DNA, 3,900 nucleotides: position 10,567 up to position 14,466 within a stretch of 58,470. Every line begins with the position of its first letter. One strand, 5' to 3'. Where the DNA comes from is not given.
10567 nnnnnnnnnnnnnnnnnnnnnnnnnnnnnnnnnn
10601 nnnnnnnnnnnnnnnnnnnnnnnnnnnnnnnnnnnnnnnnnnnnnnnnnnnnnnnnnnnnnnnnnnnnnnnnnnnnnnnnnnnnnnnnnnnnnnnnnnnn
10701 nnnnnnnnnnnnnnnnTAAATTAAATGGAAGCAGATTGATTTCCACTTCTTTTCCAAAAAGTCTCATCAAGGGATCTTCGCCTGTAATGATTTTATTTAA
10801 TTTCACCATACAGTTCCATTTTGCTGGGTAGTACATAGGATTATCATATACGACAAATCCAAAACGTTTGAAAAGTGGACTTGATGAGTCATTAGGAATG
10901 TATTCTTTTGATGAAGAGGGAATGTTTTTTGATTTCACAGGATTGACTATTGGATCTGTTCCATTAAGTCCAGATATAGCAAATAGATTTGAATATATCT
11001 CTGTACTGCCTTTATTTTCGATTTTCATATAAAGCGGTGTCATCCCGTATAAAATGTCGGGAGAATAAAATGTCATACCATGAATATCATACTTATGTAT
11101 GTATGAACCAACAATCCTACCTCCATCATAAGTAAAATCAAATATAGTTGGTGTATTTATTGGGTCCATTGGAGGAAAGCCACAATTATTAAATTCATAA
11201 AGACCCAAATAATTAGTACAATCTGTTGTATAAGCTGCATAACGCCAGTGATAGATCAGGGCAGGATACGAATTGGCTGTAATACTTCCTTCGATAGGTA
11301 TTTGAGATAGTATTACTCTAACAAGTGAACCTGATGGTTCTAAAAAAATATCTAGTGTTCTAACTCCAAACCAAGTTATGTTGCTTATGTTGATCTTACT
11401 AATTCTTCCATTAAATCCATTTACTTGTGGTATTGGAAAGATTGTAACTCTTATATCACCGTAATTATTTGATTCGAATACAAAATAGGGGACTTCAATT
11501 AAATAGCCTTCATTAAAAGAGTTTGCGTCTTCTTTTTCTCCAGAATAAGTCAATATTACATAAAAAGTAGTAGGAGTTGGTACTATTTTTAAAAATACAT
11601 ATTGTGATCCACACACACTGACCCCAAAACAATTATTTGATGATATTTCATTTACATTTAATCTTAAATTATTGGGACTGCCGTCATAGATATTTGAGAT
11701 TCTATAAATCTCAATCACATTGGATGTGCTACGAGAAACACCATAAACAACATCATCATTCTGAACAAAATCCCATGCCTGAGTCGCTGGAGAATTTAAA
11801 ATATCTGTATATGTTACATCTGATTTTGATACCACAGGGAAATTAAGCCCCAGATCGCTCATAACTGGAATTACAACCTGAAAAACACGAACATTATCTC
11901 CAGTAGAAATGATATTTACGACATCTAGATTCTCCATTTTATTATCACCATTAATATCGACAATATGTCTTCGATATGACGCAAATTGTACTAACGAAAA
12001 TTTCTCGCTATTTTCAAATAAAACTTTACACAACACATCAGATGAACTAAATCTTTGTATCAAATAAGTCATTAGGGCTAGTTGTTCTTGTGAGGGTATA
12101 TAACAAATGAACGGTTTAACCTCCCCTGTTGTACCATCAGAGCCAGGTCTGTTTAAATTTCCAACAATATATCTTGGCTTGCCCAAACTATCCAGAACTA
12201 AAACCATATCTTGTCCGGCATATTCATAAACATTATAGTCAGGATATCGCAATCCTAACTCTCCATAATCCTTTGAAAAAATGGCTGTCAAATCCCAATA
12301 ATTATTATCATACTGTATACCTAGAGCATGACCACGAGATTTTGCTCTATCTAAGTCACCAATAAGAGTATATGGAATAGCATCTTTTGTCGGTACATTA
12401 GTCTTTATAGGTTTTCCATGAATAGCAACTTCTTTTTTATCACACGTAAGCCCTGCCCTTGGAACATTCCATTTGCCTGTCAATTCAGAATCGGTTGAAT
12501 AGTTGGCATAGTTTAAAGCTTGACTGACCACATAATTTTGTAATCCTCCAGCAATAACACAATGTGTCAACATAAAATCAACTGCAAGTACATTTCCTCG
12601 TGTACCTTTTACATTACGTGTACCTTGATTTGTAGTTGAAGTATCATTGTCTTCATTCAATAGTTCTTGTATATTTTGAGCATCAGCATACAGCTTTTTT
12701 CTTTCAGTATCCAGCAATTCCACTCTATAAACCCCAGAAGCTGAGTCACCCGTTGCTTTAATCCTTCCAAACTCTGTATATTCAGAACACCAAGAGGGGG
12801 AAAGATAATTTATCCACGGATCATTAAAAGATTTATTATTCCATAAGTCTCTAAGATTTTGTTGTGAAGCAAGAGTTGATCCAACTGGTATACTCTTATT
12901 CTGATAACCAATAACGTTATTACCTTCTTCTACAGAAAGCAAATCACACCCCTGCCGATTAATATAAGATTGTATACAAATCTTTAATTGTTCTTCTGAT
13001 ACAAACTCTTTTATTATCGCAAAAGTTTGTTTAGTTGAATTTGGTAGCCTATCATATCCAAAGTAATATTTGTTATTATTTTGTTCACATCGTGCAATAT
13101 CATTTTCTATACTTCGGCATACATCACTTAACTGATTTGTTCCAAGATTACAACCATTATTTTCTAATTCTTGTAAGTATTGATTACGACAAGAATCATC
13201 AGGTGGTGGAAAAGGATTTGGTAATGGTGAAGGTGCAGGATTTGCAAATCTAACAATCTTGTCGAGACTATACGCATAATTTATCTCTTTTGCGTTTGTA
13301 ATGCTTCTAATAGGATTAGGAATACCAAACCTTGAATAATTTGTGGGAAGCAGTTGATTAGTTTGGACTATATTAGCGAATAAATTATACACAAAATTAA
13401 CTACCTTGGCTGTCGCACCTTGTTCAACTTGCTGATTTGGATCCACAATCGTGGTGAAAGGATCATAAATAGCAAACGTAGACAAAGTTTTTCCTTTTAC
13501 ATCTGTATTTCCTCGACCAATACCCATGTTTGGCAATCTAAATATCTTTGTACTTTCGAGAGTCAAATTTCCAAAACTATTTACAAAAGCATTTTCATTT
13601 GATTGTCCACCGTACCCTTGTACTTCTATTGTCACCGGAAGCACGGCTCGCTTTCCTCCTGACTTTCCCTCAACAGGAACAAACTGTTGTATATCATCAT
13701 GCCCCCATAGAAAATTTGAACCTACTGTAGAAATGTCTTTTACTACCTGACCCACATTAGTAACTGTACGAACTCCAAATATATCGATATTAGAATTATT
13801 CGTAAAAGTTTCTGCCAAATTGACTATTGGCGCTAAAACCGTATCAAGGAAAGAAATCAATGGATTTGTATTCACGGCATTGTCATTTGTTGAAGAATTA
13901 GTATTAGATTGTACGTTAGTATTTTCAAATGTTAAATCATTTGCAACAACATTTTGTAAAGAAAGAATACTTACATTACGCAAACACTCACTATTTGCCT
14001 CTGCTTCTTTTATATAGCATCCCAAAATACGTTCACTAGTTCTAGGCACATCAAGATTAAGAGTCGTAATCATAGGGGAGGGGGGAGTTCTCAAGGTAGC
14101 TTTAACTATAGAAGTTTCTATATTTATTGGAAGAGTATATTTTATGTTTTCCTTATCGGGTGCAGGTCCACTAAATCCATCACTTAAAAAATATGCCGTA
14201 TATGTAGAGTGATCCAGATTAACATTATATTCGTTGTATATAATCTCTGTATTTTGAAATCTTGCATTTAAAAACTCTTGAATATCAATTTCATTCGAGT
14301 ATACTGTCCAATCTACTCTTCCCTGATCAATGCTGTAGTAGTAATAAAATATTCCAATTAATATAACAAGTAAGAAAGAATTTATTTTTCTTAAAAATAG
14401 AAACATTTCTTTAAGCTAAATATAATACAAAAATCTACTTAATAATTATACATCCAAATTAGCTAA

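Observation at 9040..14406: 1788-aa membrane-tethered fusion of a lysozyme-like domain and a VanW-like domain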

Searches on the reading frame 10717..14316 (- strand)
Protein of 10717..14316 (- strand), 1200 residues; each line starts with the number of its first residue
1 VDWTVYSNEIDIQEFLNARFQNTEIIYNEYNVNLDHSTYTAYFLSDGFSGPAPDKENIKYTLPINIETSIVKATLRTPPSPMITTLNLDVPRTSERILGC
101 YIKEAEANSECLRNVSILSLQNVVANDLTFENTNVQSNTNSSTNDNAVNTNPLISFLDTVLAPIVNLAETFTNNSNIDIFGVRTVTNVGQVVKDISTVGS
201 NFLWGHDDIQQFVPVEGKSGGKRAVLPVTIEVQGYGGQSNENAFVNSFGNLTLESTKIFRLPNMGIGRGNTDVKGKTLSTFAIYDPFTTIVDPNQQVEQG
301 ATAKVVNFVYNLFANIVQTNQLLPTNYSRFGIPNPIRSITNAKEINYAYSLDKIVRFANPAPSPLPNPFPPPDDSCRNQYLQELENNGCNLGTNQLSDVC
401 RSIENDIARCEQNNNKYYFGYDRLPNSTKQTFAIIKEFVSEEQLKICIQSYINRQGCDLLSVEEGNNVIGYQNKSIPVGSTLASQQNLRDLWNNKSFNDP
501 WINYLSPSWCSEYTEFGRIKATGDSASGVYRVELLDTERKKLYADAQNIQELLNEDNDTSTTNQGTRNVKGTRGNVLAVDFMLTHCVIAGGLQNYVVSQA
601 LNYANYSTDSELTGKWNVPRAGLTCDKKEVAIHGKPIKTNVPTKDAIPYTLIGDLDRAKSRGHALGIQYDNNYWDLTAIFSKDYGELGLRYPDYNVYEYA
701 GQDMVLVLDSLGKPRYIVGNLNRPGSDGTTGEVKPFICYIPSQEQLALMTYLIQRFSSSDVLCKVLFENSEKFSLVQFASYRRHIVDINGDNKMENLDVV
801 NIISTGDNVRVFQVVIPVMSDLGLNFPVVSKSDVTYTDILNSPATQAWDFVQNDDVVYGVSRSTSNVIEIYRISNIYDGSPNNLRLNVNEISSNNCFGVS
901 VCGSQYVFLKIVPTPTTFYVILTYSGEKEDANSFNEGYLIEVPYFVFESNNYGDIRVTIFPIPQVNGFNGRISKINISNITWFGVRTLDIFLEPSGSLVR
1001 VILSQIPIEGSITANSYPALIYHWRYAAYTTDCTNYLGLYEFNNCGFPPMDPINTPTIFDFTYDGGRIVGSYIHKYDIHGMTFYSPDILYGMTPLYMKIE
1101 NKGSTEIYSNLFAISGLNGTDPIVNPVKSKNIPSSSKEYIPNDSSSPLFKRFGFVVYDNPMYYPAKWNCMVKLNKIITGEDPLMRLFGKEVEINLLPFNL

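Call 59: predict_structure(alignment_id=A4)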
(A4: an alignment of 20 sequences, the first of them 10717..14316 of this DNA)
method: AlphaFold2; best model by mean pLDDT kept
length: 1200 residues; sequences in the alignment: 20
mean_pLDDT: 69.7   pTM: 0.73
mean pLDDT of the five models: 69.7, 69.0, 67.5, 63.2, 61.5
residues with pLDDT >= 90: 87; 70-90: 618; 50-70: 256; < 50: 239
segments of 3 or more residues with pLDDT < 50: 1-25, 81-103, 105-161, 175-191, 247-274, 286-299, 301-304, 313-324, 556-563, 601-608, 754-757, 1118-1120, 1181-1200
pLDDT, mean of each block of 10 residues (from residue 1): 29 39 54 89 87 70 91 78 37 36 45 47 38 34 36 43 52 48 38 70 80 80 81 74 51 43 36 53 51 43 49 45 55 80 79 87 89 72 73 63 78 79 90 89 91 86 83 77 61 66 85 89 86 67 64 55 63 79 85 61 47 63 85 83 81 64 69 72 65 73 81 87 66 84 58 49 73 82 78 80 85 85 69 83 67 86 76 80 77 70 65 87 65 77 85 82 66 81 77 80 83 81 82 81 70 82 84 78 87 86 77 70 80 86 81 75 80 70 42 30
secondary structure, 60 per line:
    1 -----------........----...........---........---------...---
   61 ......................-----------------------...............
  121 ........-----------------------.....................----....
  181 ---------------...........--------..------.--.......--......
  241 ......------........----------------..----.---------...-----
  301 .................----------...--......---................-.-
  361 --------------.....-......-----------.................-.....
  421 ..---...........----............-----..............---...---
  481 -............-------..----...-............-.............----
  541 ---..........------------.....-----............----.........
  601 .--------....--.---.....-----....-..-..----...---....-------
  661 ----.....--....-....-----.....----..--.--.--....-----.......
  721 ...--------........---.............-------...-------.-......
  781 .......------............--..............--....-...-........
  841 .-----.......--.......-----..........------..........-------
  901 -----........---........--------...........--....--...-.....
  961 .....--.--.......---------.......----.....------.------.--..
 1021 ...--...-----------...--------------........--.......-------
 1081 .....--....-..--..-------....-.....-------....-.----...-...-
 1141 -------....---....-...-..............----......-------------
elements in order (helices of 4 or more, strands of 3 or more residues): H12-19 E24-34 E38-45 E61-82 H106-128 H152-172 H177-180 E196-206 E226-232 H235-246 H253-259 H301-317 E328-330 E333-338 E342-350 H351-357 H375-379 H381-386 H398-414 H416-422 H426-436 H441-452 E461-471 E475-477 H482-493 E511-522 H524-528 E529-536 H544-553 E566-570 E576-587 H592-601 H610-613 E630-633 E650-653 E665-669 E672-675 H677-680 H686-690 E705-708 E714-723 E732-739 H743-755 E763-765 E775-787 E794-805 E808-821 E824-827 E833-841 E847-853 E856-862 E868-877 E884-893 E906-913 E917-924 E933-943 H946-949 E956-965 E971-977 E987-993 E998-1002 E1019-1023 E1057-1064 E1067-1073 E1081-1085 H1088-1091 E1106-1109 E1111-1115 E1123-1126 E1137-1139 E1148-1151 E1155-1158 H1164-1176 H1182-1187

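Call 61: fold_search(model_id=the predicted structure, library=pdb)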
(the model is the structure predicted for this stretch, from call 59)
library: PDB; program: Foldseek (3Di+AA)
matches with E <= 10: 377; with E <= 0.001: 1
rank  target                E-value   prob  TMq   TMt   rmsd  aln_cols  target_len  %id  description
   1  8h7g_A                6.1e-04  0.66  0.10  0.10  27.1       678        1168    8  Cryo-EM structure of the human SAGA complex (released 2022-12-14)
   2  9n78_LS               1.1e-03  0.95  0.13  0.30  13.5       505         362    9  SSU processome maturation and disassembly, State L (released 2025-11-05)
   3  9n73_LQ               1.3e-03  0.41  0.09  0.12  21.6       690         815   10  SSU processome maturation and disassembly, State G (released 2025-10-29)
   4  9d0w_A                1.4e-03  0.28  0.07  0.09  23.5       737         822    7  Cryo-EM structure of CDK2/CyclinE1 in complex with CRBN/DDB1 and Cpd 4 (released 2025-04-16)
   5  7b91_A                2.1e-03  0.51  0.10  0.13  23.9       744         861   10  Structure of a minimal SF3B core in complex with pladienolide D (form I) (released 2021-08-04)
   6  8roy_B                2.2e-03  0.21  0.07  0.09  22.9       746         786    8  Structure of the human DDB1-DDA1-DCAF15 E3 ubiquitin ligase bound to compound furan 24 (released 2024-04-03)
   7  7uhy_E                2.6e-03  1.00  0.16  0.43  13.8       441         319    9  Human GATOR2 complex (released 2022-07-20)
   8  6ue5_B                2.6e-03  0.30  0.08  0.11  24.1       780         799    8  Crystal structure of full-length human DCAF15-DDB1-deltaPBP-DDA1-RBM39 in complex with 4-(aminomethyl)-N-(3-cyano-4-me (released 2019-12-18)
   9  8fjp_A                3.0e-03  0.25  0.09  0.05  47.5       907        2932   10  Cryo-EM structure of native mosquito salivary gland surface protein 1 (SGS1) (released 2023-03-01)
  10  9q2d_C                3.3e-03  0.33  0.10  0.13  26.5       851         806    8  Cryo-EM structure of ternary complex Ikaros-ZF2:CC-885:CRBN:DDB1 (molecular glue degrader) (released 2025-10-01)
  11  7b9c_A                3.7e-03  0.44  0.10  0.13  21.8       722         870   10  Structure of a minimal SF3B core in complex with spliceostatin A (form I) (released 2021-08-04)
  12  4tz4_A                4.1e-03  0.35  0.08  0.09  26.4       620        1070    8  Crystal Structure of Human Cereblon in Complex with DDB1 and Lenalidomide (released 2014-08-06)
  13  9djt_B                4.3e-03  0.21  0.08  0.11  26.1       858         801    8  Ternary complex structure of Cereblon-DDB1 bound to WIZ(ZF7) and the molecular glue WIZ-5 (released 2024-11-27)
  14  9dqd_B                5.6e-03  0.18  0.08  0.11  28.9       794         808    7  cryo-EM structure of human Cereblon/DDB1 in complex with a non-traditional CRBN binder (released 2024-12-25)
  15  9ifo_A                5.9e-03  0.06  0.05  0.04  28.9       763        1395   10  Structure of Teneurin-Like Protein (TLP) (released 2026-03-11)
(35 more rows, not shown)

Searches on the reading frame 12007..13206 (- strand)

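Call 10: search_protein_families(library=pfam, proteins=[window:12007-13206:-], max_evalue=10)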
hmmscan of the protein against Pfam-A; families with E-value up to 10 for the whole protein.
window:12007-13206:- (400 aa): 1 family
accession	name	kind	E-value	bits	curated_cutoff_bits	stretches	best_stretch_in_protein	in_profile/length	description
PF09686.15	Plasmid_RAQPRD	-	0.19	12.4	23.1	1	24-70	14-60/76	Plasmid protein of unknown function (Plasmid_RAQPRD)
